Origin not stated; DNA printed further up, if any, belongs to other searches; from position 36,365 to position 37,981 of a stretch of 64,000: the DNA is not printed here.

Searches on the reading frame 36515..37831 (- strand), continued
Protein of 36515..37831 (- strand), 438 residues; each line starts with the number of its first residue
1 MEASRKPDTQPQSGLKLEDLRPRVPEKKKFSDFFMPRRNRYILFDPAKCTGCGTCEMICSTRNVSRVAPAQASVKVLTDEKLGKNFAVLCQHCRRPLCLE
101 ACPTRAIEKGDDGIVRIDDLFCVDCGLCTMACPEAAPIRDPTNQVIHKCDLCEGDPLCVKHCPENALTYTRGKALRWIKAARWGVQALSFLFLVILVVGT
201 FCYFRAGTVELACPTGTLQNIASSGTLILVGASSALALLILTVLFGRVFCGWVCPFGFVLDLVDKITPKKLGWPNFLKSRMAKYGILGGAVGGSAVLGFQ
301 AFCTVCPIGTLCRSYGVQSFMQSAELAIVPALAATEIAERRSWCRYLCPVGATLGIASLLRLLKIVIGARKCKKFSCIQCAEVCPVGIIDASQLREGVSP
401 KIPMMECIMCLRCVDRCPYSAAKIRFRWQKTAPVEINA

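Call 71: find_homologous_proteins(query=window:36515-37831:-, max_evalue=1e-20)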
Query window:36515-37831:- (438 aa): 165 proteins with E <= 1e-20 among 8000 candidates; the best 120 are listed.
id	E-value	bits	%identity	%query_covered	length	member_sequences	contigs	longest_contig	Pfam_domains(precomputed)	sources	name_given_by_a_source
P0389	3.0e-277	938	91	100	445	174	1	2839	PF12801.13,PF12797.13,PF12837.13,PF13247.12,PF00037.33,PF13484.12,PF12838.13,PF13237.12,PF13183.12,PF13187.12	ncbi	ncbi:MAG: 4Fe-4S binding protein [Syntrophaceae bacterium]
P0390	2.4e-271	918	90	100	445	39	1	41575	PF12801.13,PF12797.13,PF12837.13,PF13247.12,PF00037.33,PF13484.12,PF12838.13,PF13237.12,PF13183.12,PF13187.12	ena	-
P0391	2.8e-265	898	89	100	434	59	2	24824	PF12801.13,PF12797.13,PF12837.13,PF13247.12,PF00037.33,PF13484.12,PF12838.13,PF13237.12,PF13187.12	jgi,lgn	-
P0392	1.0e-249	847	84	96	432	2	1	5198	PF12801.13,PF12837.13,PF13247.12,PF00037.33,PF13484.12,PF12838.13,PF13237.12,PF13187.12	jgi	jgi:Fe-S-cluster-containing dehydrogenase component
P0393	7.4e-249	844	82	98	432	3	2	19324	PF12801.13,PF12797.13,PF12837.13,PF13247.12,PF00037.33,PF13484.12,PF12838.13,PF13237.12,PF13183.12,PF13187.12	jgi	-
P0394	1.0e-238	811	78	98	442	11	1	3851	PF12801.13,PF12797.13,PF12837.13,PF13247.12,PF00037.33,PF12798.13,PF13484.12,PF12838.13,PF13237.12,PF13187.12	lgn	-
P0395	1.6e-238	810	77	98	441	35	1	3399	PF14697.12,PF12801.13,PF12797.13,PF12837.13,PF13247.12,PF00037.33,PF12798.13,PF13484.12,PF12838.13,PF13237.12,PF13187.12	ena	-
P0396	4.7e-237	805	77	99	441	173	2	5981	PF12801.13,PF12797.13,PF12837.13,PF13247.12,PF00037.33,PF12798.13,PF13484.12,PF12838.13,PF13237.12,PF13187.12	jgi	jgi:ferredoxin-type protein NapH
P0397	1.6e-235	800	77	99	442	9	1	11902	PF12801.13,PF12797.13,PF12837.13,PF13247.12,PF00037.33,PF12798.13,PF13484.12,PF12838.13,PF13237.12,PF13187.12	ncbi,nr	ncbi:MAG: 4Fe-4S binding protein [Deltaproteobacteria bacterium]|nr:4Fe-4S binding protein [Deltapro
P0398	1.4e-232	791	76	98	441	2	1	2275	PF12801.13,PF12797.13,PF12837.13,PF13247.12,PF00037.33,PF12798.13,PF13484.12,PF12838.13,PF13237.12,PF13187.12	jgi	-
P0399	3.5e-231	786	76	98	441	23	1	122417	PF14697.12,PF12801.13,PF12797.13,PF12837.13,PF13247.12,PF00037.33,PF13484.12,PF12838.13,PF13237.12,PF13187.12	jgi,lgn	-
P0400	4.8e-228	776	76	98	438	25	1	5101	PF14697.12,PF12801.13,PF12837.13,PF13247.12,PF12798.13,PF13484.12,PF12838.13,PF12797.13,PF00037.33,PF25160.2,PF13237.12,PF13183.12,PF13187.12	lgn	-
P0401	5.8e-226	769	74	98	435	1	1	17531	PF12801.13,PF12797.13,PF12837.13,PF13247.12,PF00037.33,PF13484.12,PF12838.13,PF13237.12,PF13187.12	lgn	-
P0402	3.2e-222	757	76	96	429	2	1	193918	PF14697.12,PF12801.13,PF12837.13,PF13247.12,PF12798.13,PF13484.12,PF12838.13,PF12797.13,PF00037.33,PF13237.12,PF13183.12,PF13187.12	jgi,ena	-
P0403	8.1e-220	749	70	99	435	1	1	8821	PF12801.13,PF12797.13,PF12837.13,PF13247.12,PF00037.33,PF13484.12,PF12838.13,PF13237.12,PF13187.12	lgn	-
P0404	5.9e-219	746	72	98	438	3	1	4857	PF14697.12,PF12801.13,PF12837.13,PF13247.12,PF12798.13,PF13484.12,PF12838.13,PF12797.13,PF00037.33,PF13237.12,PF13183.12,PF13187.12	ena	-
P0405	3.2e-218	743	73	98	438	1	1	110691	PF14697.12,PF12801.13,PF12837.13,PF13247.12,PF12798.13,PF13484.12,PF12838.13,PF12797.13,PF00037.33,PF13237.12,PF13183.12,PF13187.12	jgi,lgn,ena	-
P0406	2.7e-217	740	72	98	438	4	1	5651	PF14697.12,PF12801.13,PF12797.13,PF12837.13,PF13247.12,PF00037.33,PF12798.13,PF13484.12,PF12838.13,PF13237.12,PF13187.12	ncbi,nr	ncbi:MAG: 4Fe-4S binding protein [Deltaproteobacteria bacterium]|nr:4Fe-4S binding protein [Deltapro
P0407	5.2e-213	726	70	99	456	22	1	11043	PF14697.12,PF12801.13,PF12797.13,PF12837.13,PF13247.12,PF00037.33,PF13484.12,PF12838.13,PF13237.12,PF13187.12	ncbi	-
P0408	4.1e-212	723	70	99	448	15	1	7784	PF14697.12,PF12801.13,PF12797.13,PF12837.13,PF13247.12,PF00037.33,PF13484.12,PF12838.13,PF13237.12,PF13187.12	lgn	-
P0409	1.1e-210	718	70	97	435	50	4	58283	PF14697.12,PF12801.13,PF12837.13,PF13247.12,PF13484.12,PF12838.13,PF13534.12,PF12797.13,PF00037.33,PF25160.2,PF13237.12,PF13187.12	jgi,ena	-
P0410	1.3e-209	715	70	97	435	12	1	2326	PF14697.12,PF12801.13,PF12797.13,PF12837.13,PF13247.12,PF00037.33,PF13484.12,PF12838.13,PF13237.12,PF13187.12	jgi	-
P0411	4.1e-208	710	70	98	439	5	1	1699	PF14697.12,PF12801.13,PF12797.13,PF12837.13,PF13247.12,PF00037.33,PF12798.13,PF13484.12,PF12838.13,PF13237.12,PF13187.12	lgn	-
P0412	4.1e-208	710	69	98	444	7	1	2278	PF14697.12,PF12801.13,PF12837.13,PF13247.12,PF12798.13,PF13484.12,PF12838.13,PF12797.13,PF00037.33,PF13237.12,PF13183.12,PF13187.12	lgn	-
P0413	7.2e-207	706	69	98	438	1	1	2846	PF14697.12,PF12801.13,PF12797.13,PF12837.13,PF13247.12,PF00037.33,PF12798.13,PF13484.12,PF12838.13,PF13237.12,PF13187.12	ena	-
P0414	1.1e-204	699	68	97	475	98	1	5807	PF14697.12,PF12801.13,PF12837.13,PF13247.12,PF12798.13,PF13484.12,PF12838.13,PF12797.13,PF00037.33,PF13237.12,PF13183.12,PF13187.12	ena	-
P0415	5.8e-204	696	66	99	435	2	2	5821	PF14697.12,PF12801.13,PF12837.13,PF13247.12,PF12798.13,PF13484.12,PF12838.13,PF12797.13,PF00037.33,PF13237.12,PF13183.12,PF13187.12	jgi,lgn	-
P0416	1.0e-202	692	68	98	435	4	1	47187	PF12801.13,PF12797.13,PF12837.13,PF13247.12,PF00037.33,PF12798.13,PF13484.12,PF12838.13,PF13237.12,PF13187.12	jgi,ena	-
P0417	2.3e-200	685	68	98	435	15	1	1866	PF14697.12,PF12801.13,PF12797.13,PF12837.13,PF13247.12,PF00037.33,PF12798.13,PF13484.12,PF12838.13,PF13237.12,PF13187.12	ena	-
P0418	5.2e-198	677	67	97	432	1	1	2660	PF14697.12,PF12801.13,PF12797.13,PF12837.13,PF13247.12,PF00037.33,PF13484.12,PF12838.13,PF13237.12,PF13187.12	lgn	-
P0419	1.4e-197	675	67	98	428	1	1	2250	PF14697.12,PF12801.13,PF12797.13,PF12837.13,PF13247.12,PF00037.33,PF12798.13,PF13484.12,PF12838.13,PF13237.12,PF13187.12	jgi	jgi:ferredoxin-type protein NapH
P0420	3.8e-194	664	65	97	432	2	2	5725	PF14697.12,PF12801.13,PF12837.13,PF13247.12,PF00037.33,PF12798.13,PF12838.13,PF13237.12,PF13183.12,PF12800.13,PF13187.12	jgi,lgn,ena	-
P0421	1.0e-193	663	66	97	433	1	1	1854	PF14697.12,PF12801.13,PF12837.13,PF13247.12,PF00037.33,PF12798.13,PF13484.12,PF12838.13,PF13237.12,PF13187.12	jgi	jgi:NapH/MauN family ferredoxin-type protein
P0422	2.2e-193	662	66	97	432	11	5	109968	PF14697.12,PF12801.13,PF12837.13,PF13247.12,PF12798.13,PF13484.12,PF12838.13,PF12800.13,PF12797.13,PF00037.33,PF13237.12,PF13187.12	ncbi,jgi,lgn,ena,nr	ncbi:MAG TPA: 4Fe-4S binding protein [Deltaproteobacteria bacterium]|nr:4Fe-4S binding protein [Delt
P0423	2.8e-193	661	65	98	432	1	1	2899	PF12801.13,PF12837.13,PF13247.12,PF00037.33,PF12838.13,PF13237.12,PF13187.12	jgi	jgi:NapH/MauN family ferredoxin-type protein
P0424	7.7e-193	660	64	99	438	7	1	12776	PF14697.12,PF12801.13,PF12837.13,PF13247.12,PF12798.13,PF13484.12,PF12838.13,PF12800.13,PF12797.13,PF00037.33,PF13237.12,PF13187.12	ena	-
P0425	8.0e-192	656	64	98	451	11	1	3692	PF14697.12,PF12801.13,PF12837.13,PF13247.12,PF12798.13,PF13484.12,PF12838.13,PF12800.13,PF12797.13,PF00037.33,PF13237.12,PF13187.12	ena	-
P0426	1.5e-191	655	65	98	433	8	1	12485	PF14697.12,PF12801.13,PF12797.13,PF12837.13,PF13247.12,PF00037.33,PF12798.13,PF12838.13,PF13237.12,PF13187.12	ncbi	-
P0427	2.8e-188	645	62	99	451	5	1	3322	PF14697.12,PF12801.13,PF12837.13,PF13247.12,PF12798.13,PF13484.12,PF12838.13,PF12800.13,PF12797.13,PF00037.33,PF13237.12,PF13187.12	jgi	jgi:ferredoxin-type protein NapH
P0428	1.5e-185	636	61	98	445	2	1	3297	PF14697.12,PF12801.13,PF12837.13,PF13247.12,PF12798.13,PF13484.12,PF12838.13,PF12797.13,PF00037.33,PF25160.2,PF13237.12,PF13187.12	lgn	-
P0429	3.5e-185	634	62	98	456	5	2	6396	PF14697.12,PF12801.13,PF12797.13,PF12837.13,PF13247.12,PF00037.33,PF12798.13,PF13484.12,PF12838.13,PF13237.12,PF13187.12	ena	-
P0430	1.9e-184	632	66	91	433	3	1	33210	PF12801.13,PF12837.13,PF13247.12,PF00037.33,PF12798.13,PF13484.12,PF12838.13,PF13237.12,PF12800.13,PF13187.12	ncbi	ncbi:MAG: 4Fe-4S dicluster domain-containing protein [Desulfomonilia bacterium]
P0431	6.7e-183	627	64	96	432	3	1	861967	PF12801.13,PF12797.13,PF12837.13,PF13247.12,PF00037.33,PF12798.13,PF13484.12,PF12838.13,PF13237.12,PF13187.12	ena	-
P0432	4.8e-182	624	63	97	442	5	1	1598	PF14697.12,PF12801.13,PF12837.13,PF13247.12,PF12798.13,PF13484.12,PF12838.13,PF12797.13,PF00037.33,PF13237.12,PF13183.12,PF13187.12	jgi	jgi:Fe-S-cluster-containing dehydrogenase component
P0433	1.5e-181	623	59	99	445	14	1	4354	PF12801.13,PF12837.13,PF13247.12,PF00037.33,PF12838.13,PF13237.12,PF13187.12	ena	-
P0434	1.8e-181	622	66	90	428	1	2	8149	PF14697.12,PF12801.13,PF12797.13,PF12837.13,PF13247.12,PF00037.33,PF12798.13,PF13484.12,PF12838.13,PF13237.12,PF13187.12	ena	-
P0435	2.8e-181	622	63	97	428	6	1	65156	PF14697.12,PF12801.13,PF12797.13,PF12837.13,PF13247.12,PF00037.33,PF12798.13,PF13484.12,PF12838.13,PF13237.12,PF13187.12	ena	-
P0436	2.8e-181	622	63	96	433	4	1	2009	PF14697.12,PF12801.13,PF12837.13,PF13247.12,PF12798.13,PF12838.13,PF12800.13,PF12797.13,PF00037.33,PF13237.12,PF13183.12,PF13187.12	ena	-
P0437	5.3e-178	611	59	98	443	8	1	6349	PF12801.13,PF12797.13,PF12837.13,PF13247.12,PF00037.33,PF12798.13,PF13484.12,PF12838.13,PF13237.12,PF13187.12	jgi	-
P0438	1.1e-177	610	64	92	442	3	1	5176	PF14697.12,PF12801.13,PF12837.13,PF13247.12,PF12798.13,PF13484.12,PF12838.13,PF13534.12,PF12800.13,PF12797.13,PF00037.33,PF25160.2,PF13237.12,PF13183.12,PF13187.12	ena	-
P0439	8.1e-177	607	65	89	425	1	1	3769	PF14697.12,PF12801.13,PF12837.13,PF13247.12,PF12798.13,PF13484.12,PF12838.13,PF12800.13,PF12797.13,PF00037.33,PF13237.12,PF13183.12,PF13187.12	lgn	-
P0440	4.6e-176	604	59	98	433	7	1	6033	PF12801.13,PF12797.13,PF12837.13,PF13247.12,PF00037.33,PF12798.13,PF13484.12,PF12838.13,PF13237.12,PF12800.13,PF13187.12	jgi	jgi:NapH/MauN family ferredoxin-type protein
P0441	8.2e-176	604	62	97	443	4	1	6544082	PF12801.13,PF12797.13,PF12837.13,PF13247.12,PF00037.33,PF12798.13,PF13484.12,PF12838.13,PF13237.12,PF12800.13,PF13187.12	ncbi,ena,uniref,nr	ncbi:4Fe-4S dicluster domain-containing protein [uncultured Desulfosarcina sp.]|uniref:4Fe-4S diclus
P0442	2.0e-175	602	60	96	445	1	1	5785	PF14697.12,PF12801.13,PF12797.13,PF12837.13,PF13247.12,PF00037.33,PF13484.12,PF12838.13,PF13534.12,PF13237.12,PF13187.12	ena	-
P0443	2.0e-172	592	58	99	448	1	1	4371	PF14697.12,PF12801.13,PF12797.13,PF12837.13,PF13247.12,PF00037.33,PF13484.12,PF12838.13,PF13237.12,PF13183.12,PF13187.12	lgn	-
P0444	5.8e-172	591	60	99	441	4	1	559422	PF12801.13,PF12797.13,PF12837.13,PF13247.12,PF00037.33,PF13484.12,PF12838.13,PF13237.12,PF13187.12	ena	-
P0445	3.1e-171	589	58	96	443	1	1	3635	PF12801.13,PF12837.13,PF13247.12,PF00037.33,PF13484.12,PF12838.13,PF13237.12,PF13187.12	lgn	-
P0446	1.6e-169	583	59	95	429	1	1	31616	PF12801.13,PF12797.13,PF12837.13,PF13247.12,PF00037.33,PF13484.12,PF12838.13,PF13237.12,PF13187.12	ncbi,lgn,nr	ncbi:MAG: 4Fe-4S binding protein [Deltaproteobacteria bacterium]|nr:4Fe-4S binding protein [Deltapro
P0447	3.4e-169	582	67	83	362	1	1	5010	PF12801.13,PF12837.13,PF13247.12,PF00037.33,PF12798.13,PF13484.12,PF12838.13,PF13237.12,PF13187.12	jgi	jgi:ferredoxin-type protein NapH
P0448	3.8e-169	582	80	74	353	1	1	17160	PF12801.13,PF12797.13,PF12837.13,PF13247.12,PF00037.33,PF12838.13,PF13237.12,PF13187.12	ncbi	-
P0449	4.5e-169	581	60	96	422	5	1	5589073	PF14697.12,PF12801.13,PF12797.13,PF12837.13,PF13247.12,PF00037.33,PF12838.13,PF13237.12,PF13187.12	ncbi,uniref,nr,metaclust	ncbi:iron-sulfur cluster-binding protein [Desulforapulum autotrophicum HRM2]|uniref:Iron-sulfur clus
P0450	5.3e-168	578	59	91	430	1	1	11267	PF12801.13,PF12797.13,PF12837.13,PF13247.12,PF00037.33,PF12798.13,PF13484.12,PF12838.13,PF13237.12,PF12800.13,PF13187.12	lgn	-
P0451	8.9e-168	577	59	97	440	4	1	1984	PF14697.12,PF12801.13,PF12797.13,PF12837.13,PF13247.12,PF00037.33,PF12838.13,PF13237.12,PF13187.12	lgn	-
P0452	1.5e-166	573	60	99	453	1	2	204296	PF12801.13,PF12797.13,PF12837.13,PF13247.12,PF00037.33,PF13484.12,PF12838.13,PF13237.12,PF13187.12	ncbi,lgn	-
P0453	4.4e-166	572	58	96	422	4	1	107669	PF14697.12,PF12801.13,PF12797.13,PF12837.13,PF13247.12,PF00037.33,PF12838.13,PF13237.12,PF13187.12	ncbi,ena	-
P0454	4.4e-161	555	62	93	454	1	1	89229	PF12801.13,PF12797.13,PF12837.13,PF13247.12,PF00037.33,PF13484.12,PF12838.13,PF13237.12,PF13183.12,PF12800.13,PF13187.12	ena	-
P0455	5.6e-158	545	75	69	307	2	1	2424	PF12801.13,PF12797.13,PF12837.13,PF13247.12,PF00037.33,PF13484.12,PF12838.13,PF13237.12,PF13187.12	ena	-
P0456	7.7e-157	541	56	92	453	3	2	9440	PF12801.13,PF12837.13,PF13247.12,PF00037.33,PF12798.13,PF13484.12,PF12838.13,PF13237.12,PF13187.12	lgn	-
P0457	5.9e-156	538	54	99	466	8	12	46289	PF12801.13,PF12797.13,PF12837.13,PF13247.12,PF00037.33,PF12798.13,PF12838.13,PF25160.2,PF13237.12,PF13187.12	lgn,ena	-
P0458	3.6e-155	536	56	98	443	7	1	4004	PF12801.13,PF12837.13,PF13247.12,PF00037.33,PF12798.13,PF13484.12,PF12838.13,PF13237.12,PF12800.13,PF13187.12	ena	-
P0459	3.8e-153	529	54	100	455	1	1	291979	PF12801.13,PF12797.13,PF12837.13,PF13247.12,PF00037.33,PF12798.13,PF12838.13,PF13237.12,PF12800.13,PF13187.12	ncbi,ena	-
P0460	1.0e-152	527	58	91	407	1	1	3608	PF12801.13,PF12797.13,PF12837.13,PF13247.12,PF00037.33,PF12798.13,PF12838.13,PF13237.12,PF12800.13,PF13187.12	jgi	-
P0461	1.9e-152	527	58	92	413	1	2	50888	PF12801.13,PF12797.13,PF12837.13,PF13247.12,PF00037.33,PF12798.13,PF13484.12,PF12838.13,PF25160.2,PF13237.12,PF13187.12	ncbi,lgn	ncbi:MAG: 4Fe-4S dicluster domain-containing protein [Syntrophobacter sp.]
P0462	3.3e-152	526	57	90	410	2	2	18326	PF12801.13,PF12797.13,PF12837.13,PF13247.12,PF00037.33,PF12798.13,PF12838.13,PF13237.12,PF12800.13,PF13187.12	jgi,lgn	-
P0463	5.9e-152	525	55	96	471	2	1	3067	PF14697.12,PF12801.13,PF12797.13,PF12837.13,PF13247.12,PF00037.33,PF12838.13,PF13237.12,PF13187.12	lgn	-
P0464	9.9e-151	521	58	91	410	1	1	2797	PF12801.13,PF12797.13,PF12837.13,PF13247.12,PF00037.33,PF12798.13,PF12838.13,PF13237.12,PF13187.12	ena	-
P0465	1.4e-150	520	57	91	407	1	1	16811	PF12801.13,PF12797.13,PF12837.13,PF13247.12,PF00037.33,PF12798.13,PF12838.13,PF25160.2,PF13237.12,PF12800.13,PF13187.12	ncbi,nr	ncbi:MAG: 4Fe-4S binding protein [Desulfobacteraceae bacterium]|nr:4Fe-4S binding protein [Desulfoba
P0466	2.3e-150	520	55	95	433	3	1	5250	PF12801.13,PF12797.13,PF12837.13,PF13247.12,PF00037.33,PF12798.13,PF12838.13,PF13237.12,PF12800.13,PF13187.12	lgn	-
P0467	2.4e-150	520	53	97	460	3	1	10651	PF14697.12,PF12801.13,PF12797.13,PF12837.13,PF13247.12,PF00037.33,PF12798.13,PF13484.12,PF12838.13,PF13237.12,PF13187.12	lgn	-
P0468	2.5e-150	520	58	86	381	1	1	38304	PF14697.12,PF12801.13,PF12837.13,PF13247.12,PF00037.33,PF12838.13,PF13237.12,PF13187.12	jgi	jgi:ferredoxin-type protein NapH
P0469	2.6e-150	520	58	90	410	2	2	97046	PF12801.13,PF12797.13,PF12837.13,PF13247.12,PF00037.33,PF12798.13,PF12838.13,PF13237.12,PF12800.13,PF13187.12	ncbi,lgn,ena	-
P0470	4.8e-150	519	55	93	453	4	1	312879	PF12801.13,PF12797.13,PF12837.13,PF13247.12,PF00037.33,PF12798.13,PF13484.12,PF12838.13,PF13237.12,PF13187.12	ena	-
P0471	5.6e-150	518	57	90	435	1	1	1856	PF12801.13,PF12797.13,PF12837.13,PF13247.12,PF00037.33,PF12798.13,PF12838.13,PF13237.12,PF12800.13,PF13187.12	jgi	jgi:Fe-S-cluster-containing dehydrogenase component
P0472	6.5e-150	518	54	96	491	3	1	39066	PF14697.12,PF12801.13,PF12837.13,PF13247.12,PF12798.13,PF13484.12,PF12838.13,PF12797.13,PF00037.33,PF25160.2,PF13237.12,PF13187.12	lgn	-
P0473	9.2e-150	518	57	90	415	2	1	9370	PF12801.13,PF12837.13,PF13247.12,PF00037.33,PF12798.13,PF12838.13,PF13237.12,PF13187.12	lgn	-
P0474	3.3e-148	513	52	99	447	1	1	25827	PF12801.13,PF12797.13,PF12837.13,PF13247.12,PF00037.33,PF12798.13,PF13484.12,PF12838.13,PF13237.12,PF12800.13,PF13187.12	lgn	-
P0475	5.1e-148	512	54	96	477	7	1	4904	PF14697.12,PF12801.13,PF12837.13,PF13247.12,PF13484.12,PF12838.13,PF12800.13,PF12797.13,PF00037.33,PF25160.2,PF13237.12,PF13187.12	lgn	-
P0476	1.9e-146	507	53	93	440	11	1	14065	PF14697.12,PF12801.13,PF12837.13,PF13247.12,PF12798.13,PF13484.12,PF12838.13,PF12800.13,PF12797.13,PF00037.33,PF13237.12,PF13183.12,PF13187.12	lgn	-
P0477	3.4e-146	506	59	88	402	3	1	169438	PF12801.13,PF12837.13,PF13247.12,PF00037.33,PF12798.13,PF13484.12,PF12838.13,PF25160.2,PF13237.12,PF13187.12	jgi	jgi:ferredoxin-type protein NapH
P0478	9.7e-146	504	52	95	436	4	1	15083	PF12801.13,PF12797.13,PF12837.13,PF13247.12,PF00037.33,PF12798.13,PF13484.12,PF12838.13,PF13237.12,PF13187.12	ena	-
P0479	2.0e-145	503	55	90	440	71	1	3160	PF14697.12,PF12801.13,PF12837.13,PF13247.12,PF12798.13,PF13484.12,PF12838.13,PF12800.13,PF12797.13,PF00037.33,PF13237.12,PF13183.12,PF13187.12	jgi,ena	-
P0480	2.6e-145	503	55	93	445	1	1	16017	PF14697.12,PF12801.13,PF12837.13,PF13247.12,PF12798.13,PF13484.12,PF12838.13,PF12800.13,PF12797.13,PF00037.33,PF13237.12,PF13183.12,PF13187.12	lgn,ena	-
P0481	3.3e-145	503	54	95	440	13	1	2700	PF14697.12,PF12801.13,PF12837.13,PF13247.12,PF12798.13,PF13484.12,PF12838.13,PF12800.13,PF12797.13,PF00037.33,PF13237.12,PF13187.12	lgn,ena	-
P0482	5.1e-145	502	54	93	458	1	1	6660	PF12801.13,PF12837.13,PF13247.12,PF00037.33,PF12798.13,PF13484.12,PF12838.13,PF13237.12,PF13187.12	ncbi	-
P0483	1.2e-144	501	52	93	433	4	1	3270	PF12801.13,PF12837.13,PF13247.12,PF00037.33,PF12798.13,PF13484.12,PF12838.13,PF13237.12,PF13187.12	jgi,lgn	-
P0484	1.6e-144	500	55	96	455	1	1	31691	PF14697.12,PF12801.13,PF12837.13,PF13247.12,PF12798.13,PF13484.12,PF12838.13,PF12797.13,PF00037.33,PF25160.2,PF13237.12,PF13187.12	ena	-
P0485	1.9e-144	500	54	92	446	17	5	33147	PF14697.12,PF12801.13,PF12837.13,PF13247.12,PF12798.13,PF13484.12,PF12838.13,PF12800.13,PF12797.13,PF00037.33,PF13237.12,PF13183.12,PF13187.12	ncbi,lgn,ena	-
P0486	3.3e-144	499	54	89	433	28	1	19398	PF14697.12,PF12801.13,PF12797.13,PF12837.13,PF13247.12,PF00037.33,PF12798.13,PF13484.12,PF12838.13,PF13237.12,PF13187.12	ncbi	-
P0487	6.1e-144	499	55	89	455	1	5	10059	PF14697.12,PF12801.13,PF12797.13,PF12837.13,PF13247.12,PF00037.33,PF12838.13,PF13237.12,PF13187.12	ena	-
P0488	1.1e-143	498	53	91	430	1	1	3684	PF14697.12,PF12801.13,PF12837.13,PF13247.12,PF12798.13,PF13484.12,PF12838.13,PF12800.13,PF12797.13,PF00037.33,PF13237.12,PF13187.12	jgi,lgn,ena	-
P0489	2.0e-143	497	58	83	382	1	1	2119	PF14697.12,PF12801.13,PF12837.13,PF13247.12,PF00037.33,PF13484.12,PF12838.13,PF25160.2,PF13237.12,PF13187.12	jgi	jgi:ferredoxin-type protein NapH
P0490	2.3e-143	497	53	96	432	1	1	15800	PF12801.13,PF12797.13,PF12837.13,PF13247.12,PF00037.33,PF12798.13,PF12838.13,PF13237.12,PF13183.12,PF13187.12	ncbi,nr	ncbi:MAG: 4Fe-4S binding protein, partial [Desulfovibrio sp.]|nr:4Fe-4S binding protein [Desulfovibr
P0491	4.5e-143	496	52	91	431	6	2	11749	PF14697.12,PF12801.13,PF12797.13,PF12837.13,PF13247.12,PF00037.33,PF13484.12,PF12838.13,PF13237.12,PF13187.12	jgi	jgi:NapH/MauN family ferredoxin-type protein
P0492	4.8e-143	496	53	93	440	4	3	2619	PF14697.12,PF12801.13,PF12837.13,PF13247.12,PF12798.13,PF13484.12,PF12838.13,PF12800.13,PF12797.13,PF00037.33,PF13237.12,PF13183.12,PF13187.12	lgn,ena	-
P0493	2.6e-141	490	54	92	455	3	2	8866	PF14697.12,PF12801.13,PF12837.13,PF13247.12,PF12798.13,PF13484.12,PF12838.13,PF13534.12,PF12800.13,PF12797.13,PF00037.33,PF13237.12,PF13183.12,PF13187.12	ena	-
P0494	4.1e-140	486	52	96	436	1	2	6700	PF14697.12,PF12801.13,PF12837.13,PF13247.12,PF12798.13,PF13484.12,PF12838.13,PF12800.13,PF12797.13,PF00037.33,PF13237.12,PF13183.12,PF13187.12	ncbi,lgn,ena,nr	ncbi:MAG: 4Fe-4S binding protein [Mailhella sp.]|nr:4Fe-4S binding protein [Mailhella sp.]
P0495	2.5e-139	483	51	96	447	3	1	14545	PF14697.12,PF12801.13,PF12797.13,PF12837.13,PF13247.12,PF00037.33,PF13484.12,PF12838.13,PF13237.12,PF13187.12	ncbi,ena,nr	ncbi:MAG: 4Fe-4S binding protein [Desulfovibrio sp.]|nr:4Fe-4S binding protein [Desulfovibrio sp.]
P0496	4.5e-139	482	53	92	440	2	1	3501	PF14697.12,PF12801.13,PF12837.13,PF13247.12,PF12798.13,PF13484.12,PF12838.13,PF12800.13,PF12797.13,PF00037.33,PF25160.2,PF13237.12,PF13187.12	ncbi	-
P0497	5.9e-138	479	53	89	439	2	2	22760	PF14697.12,PF12801.13,PF12837.13,PF13247.12,PF12798.13,PF13484.12,PF12838.13,PF12800.13,PF12797.13,PF00037.33,PF13237.12,PF13187.12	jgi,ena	-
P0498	7.6e-138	478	53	87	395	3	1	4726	PF14697.12,PF12801.13,PF12837.13,PF13247.12,PF00037.33,PF12798.13,PF13484.12,PF12838.13,PF13237.12,PF13187.12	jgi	jgi:NapH/MauN family ferredoxin-type protein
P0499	9.1e-137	475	51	96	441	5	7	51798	PF12801.13,PF12837.13,PF13247.12,PF12798.13,PF13484.12,PF12838.13,PF12800.13,PF12797.13,PF00037.33,PF25160.2,PF13237.12,PF13183.12,PF13187.12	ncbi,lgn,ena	-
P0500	4.2e-136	473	51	93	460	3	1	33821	PF12801.13,PF12797.13,PF12837.13,PF13247.12,PF00037.33,PF12798.13,PF13484.12,PF12838.13,PF13237.12,PF13187.12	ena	-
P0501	1.0e-135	471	53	89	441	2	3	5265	PF12801.13,PF12797.13,PF12837.13,PF13247.12,PF00037.33,PF12798.13,PF13484.12,PF12838.13,PF13237.12,PF12800.13,PF13187.12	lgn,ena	-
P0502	1.1e-135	471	51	92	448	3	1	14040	PF14697.12,PF12801.13,PF12837.13,PF13247.12,PF12798.13,PF13484.12,PF12838.13,PF12800.13,PF12797.13,PF00037.33,PF13237.12,PF13183.12,PF13187.12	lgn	-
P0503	5.1e-135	469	51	91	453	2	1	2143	PF12801.13,PF12797.13,PF13247.12,PF00037.33,PF12838.13,PF13237.12,PF13187.12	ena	-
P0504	7.8e-135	469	50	95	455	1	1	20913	PF14697.12,PF12801.13,PF12837.13,PF13247.12,PF12798.13,PF13484.12,PF12838.13,PF12797.13,PF00037.33,PF25160.2,PF13237.12,PF13183.12,PF13187.12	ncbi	-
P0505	2.6e-134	467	51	95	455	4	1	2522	PF12801.13,PF12797.13,PF13247.12,PF00037.33,PF12838.13,PF13237.12,PF13187.12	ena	-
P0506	4.4e-134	466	52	93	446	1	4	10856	PF14697.12,PF12801.13,PF12837.13,PF13247.12,PF00037.33,PF12838.13,PF13237.12,PF13187.12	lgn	-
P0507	1.0e-133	465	51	96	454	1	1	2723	PF12801.13,PF12837.13,PF13247.12,PF00037.33,PF13484.12,PF12838.13,PF13237.12,PF13187.12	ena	-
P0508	2.9e-133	463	51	90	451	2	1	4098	PF12801.13,PF12797.13,PF12837.13,PF13247.12,PF00037.33,PF12838.13,PF13237.12,PF13187.12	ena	-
